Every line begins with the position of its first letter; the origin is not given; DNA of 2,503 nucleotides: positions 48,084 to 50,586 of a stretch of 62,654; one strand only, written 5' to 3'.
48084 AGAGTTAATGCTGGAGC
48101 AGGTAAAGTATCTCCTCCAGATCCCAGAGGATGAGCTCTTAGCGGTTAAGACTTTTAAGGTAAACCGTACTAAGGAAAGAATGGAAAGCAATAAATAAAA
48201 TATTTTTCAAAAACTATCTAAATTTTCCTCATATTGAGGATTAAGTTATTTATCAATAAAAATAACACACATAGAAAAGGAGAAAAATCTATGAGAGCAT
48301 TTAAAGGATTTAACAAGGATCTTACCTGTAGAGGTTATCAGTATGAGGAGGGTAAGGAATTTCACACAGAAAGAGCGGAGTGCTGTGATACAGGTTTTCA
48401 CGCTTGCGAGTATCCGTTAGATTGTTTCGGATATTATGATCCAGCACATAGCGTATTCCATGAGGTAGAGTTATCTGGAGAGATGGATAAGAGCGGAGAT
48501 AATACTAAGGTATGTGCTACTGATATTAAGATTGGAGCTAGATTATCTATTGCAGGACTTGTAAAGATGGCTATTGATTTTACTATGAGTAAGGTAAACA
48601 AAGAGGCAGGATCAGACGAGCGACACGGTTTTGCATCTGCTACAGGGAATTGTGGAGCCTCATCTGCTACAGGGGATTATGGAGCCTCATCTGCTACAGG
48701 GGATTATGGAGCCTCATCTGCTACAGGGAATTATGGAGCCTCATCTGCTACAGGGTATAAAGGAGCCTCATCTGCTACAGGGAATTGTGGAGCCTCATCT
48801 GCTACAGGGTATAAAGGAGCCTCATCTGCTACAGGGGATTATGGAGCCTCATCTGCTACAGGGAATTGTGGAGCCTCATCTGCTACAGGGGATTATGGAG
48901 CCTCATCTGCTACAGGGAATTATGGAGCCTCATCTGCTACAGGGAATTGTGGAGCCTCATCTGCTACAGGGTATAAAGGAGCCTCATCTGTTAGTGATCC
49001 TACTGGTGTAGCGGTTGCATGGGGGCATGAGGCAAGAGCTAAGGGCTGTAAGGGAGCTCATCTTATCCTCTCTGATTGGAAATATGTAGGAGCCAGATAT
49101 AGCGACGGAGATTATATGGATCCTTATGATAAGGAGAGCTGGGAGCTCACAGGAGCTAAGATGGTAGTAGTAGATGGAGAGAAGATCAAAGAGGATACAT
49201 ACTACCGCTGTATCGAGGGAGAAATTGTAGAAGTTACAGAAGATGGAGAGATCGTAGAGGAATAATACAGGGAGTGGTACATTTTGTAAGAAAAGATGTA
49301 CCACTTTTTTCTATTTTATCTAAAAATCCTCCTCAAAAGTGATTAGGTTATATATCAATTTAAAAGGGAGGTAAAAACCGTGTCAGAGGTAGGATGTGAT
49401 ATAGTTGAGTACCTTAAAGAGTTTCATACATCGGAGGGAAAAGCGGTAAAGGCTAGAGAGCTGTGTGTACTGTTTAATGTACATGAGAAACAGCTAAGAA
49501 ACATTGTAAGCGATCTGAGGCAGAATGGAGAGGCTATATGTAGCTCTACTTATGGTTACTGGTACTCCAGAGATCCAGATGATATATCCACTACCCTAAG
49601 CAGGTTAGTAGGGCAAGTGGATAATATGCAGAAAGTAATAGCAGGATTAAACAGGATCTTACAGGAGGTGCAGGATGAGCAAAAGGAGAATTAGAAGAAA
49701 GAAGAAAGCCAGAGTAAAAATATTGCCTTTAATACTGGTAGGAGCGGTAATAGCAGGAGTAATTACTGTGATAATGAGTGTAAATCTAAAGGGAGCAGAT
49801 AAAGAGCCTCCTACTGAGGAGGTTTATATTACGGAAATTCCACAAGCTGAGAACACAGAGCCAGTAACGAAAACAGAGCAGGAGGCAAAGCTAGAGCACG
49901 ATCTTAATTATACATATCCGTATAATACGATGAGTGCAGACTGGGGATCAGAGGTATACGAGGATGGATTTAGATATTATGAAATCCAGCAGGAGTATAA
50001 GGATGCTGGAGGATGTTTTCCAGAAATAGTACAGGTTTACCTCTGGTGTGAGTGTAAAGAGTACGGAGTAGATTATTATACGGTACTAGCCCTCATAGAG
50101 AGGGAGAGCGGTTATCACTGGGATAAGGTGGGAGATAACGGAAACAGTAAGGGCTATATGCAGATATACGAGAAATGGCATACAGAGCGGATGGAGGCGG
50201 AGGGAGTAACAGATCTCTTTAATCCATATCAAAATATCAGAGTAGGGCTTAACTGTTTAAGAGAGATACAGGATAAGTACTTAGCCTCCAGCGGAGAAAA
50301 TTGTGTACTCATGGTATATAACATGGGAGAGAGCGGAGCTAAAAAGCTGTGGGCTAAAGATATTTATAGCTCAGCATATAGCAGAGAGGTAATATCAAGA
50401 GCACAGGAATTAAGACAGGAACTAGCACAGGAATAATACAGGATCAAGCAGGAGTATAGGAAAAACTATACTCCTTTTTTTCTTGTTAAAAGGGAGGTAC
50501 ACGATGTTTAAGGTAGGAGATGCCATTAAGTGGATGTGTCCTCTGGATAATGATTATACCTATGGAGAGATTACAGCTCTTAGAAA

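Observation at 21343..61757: Twelve copies of a rigid bipartite motif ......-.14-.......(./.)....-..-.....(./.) in front of gene cassettes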

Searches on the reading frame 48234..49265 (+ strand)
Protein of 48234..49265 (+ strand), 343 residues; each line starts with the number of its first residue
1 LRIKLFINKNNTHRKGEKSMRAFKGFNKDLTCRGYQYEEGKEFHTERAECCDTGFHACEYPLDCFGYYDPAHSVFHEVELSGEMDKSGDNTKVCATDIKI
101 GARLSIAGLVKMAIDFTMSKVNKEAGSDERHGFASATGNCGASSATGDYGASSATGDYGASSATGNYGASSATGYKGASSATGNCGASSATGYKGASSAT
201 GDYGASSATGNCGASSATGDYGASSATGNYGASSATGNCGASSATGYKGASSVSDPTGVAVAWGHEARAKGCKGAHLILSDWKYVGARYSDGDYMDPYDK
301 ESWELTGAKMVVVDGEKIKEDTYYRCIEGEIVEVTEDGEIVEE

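Call 21: search_protein_families(library=pfam, proteins=[window:48234-49265:+], max_evalue=0.01)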
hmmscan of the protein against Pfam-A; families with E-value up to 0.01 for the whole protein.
window:48234-49265:+ (343 aa): 2 families
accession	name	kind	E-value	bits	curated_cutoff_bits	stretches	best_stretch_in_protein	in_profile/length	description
PF24703.2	DUF7666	-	1.3e-33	115.8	27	1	20-112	1-95/95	Domain of unknown function (DUF7666)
PF01391.23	Collagen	-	3.4e-07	30.4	27.2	1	137-192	3-58/60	Collagen triple helix repeat (20 copies)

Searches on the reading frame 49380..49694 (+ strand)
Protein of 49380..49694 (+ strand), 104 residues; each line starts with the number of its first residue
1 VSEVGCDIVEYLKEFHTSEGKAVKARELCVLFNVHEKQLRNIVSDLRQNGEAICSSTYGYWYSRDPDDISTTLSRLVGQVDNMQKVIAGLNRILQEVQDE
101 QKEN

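Call 21: search_protein_families(library=pfam, proteins=[window:49380-49694:+], max_evalue=0.01)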
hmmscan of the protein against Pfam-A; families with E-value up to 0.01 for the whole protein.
window:49380-49694:+ (104 aa): 1 family
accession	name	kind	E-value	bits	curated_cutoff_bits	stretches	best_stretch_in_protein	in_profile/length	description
PF03444.21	HrcA_DNA-bdg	-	0.0029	17.7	21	0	2-48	3-49/79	Winged helix-turn-helix transcription repressor, HrcA DNA-binding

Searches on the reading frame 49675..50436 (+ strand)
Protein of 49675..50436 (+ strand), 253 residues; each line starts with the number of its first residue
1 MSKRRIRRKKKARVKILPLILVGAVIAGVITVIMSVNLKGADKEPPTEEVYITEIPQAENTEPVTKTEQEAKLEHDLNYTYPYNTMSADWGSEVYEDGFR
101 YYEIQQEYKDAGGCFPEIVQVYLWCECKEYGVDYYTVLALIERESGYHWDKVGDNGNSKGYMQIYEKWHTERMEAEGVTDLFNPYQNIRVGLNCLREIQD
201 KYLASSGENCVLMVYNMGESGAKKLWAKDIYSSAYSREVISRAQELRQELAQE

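Call 96: search_protein_families(library=phrogs, proteins=[window:49675-50436:+], max_evalue=0.00001)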
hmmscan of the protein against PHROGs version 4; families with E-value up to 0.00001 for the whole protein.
window:49675-50436:+ (253 aa): 4 families
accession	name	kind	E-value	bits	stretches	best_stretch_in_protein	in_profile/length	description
phrog_19890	-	unknown function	2e-119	398.5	1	19-253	2-245/248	-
phrog_19349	-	unknown function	2e-37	130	1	115-252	66-200/204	-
phrog_32437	-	unknown function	8.7e-25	88.8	1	120-246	73-197/205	-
phrog_14342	-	tail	5.4e-06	27.3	1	119-224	141-239/272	lytic tail fiber protein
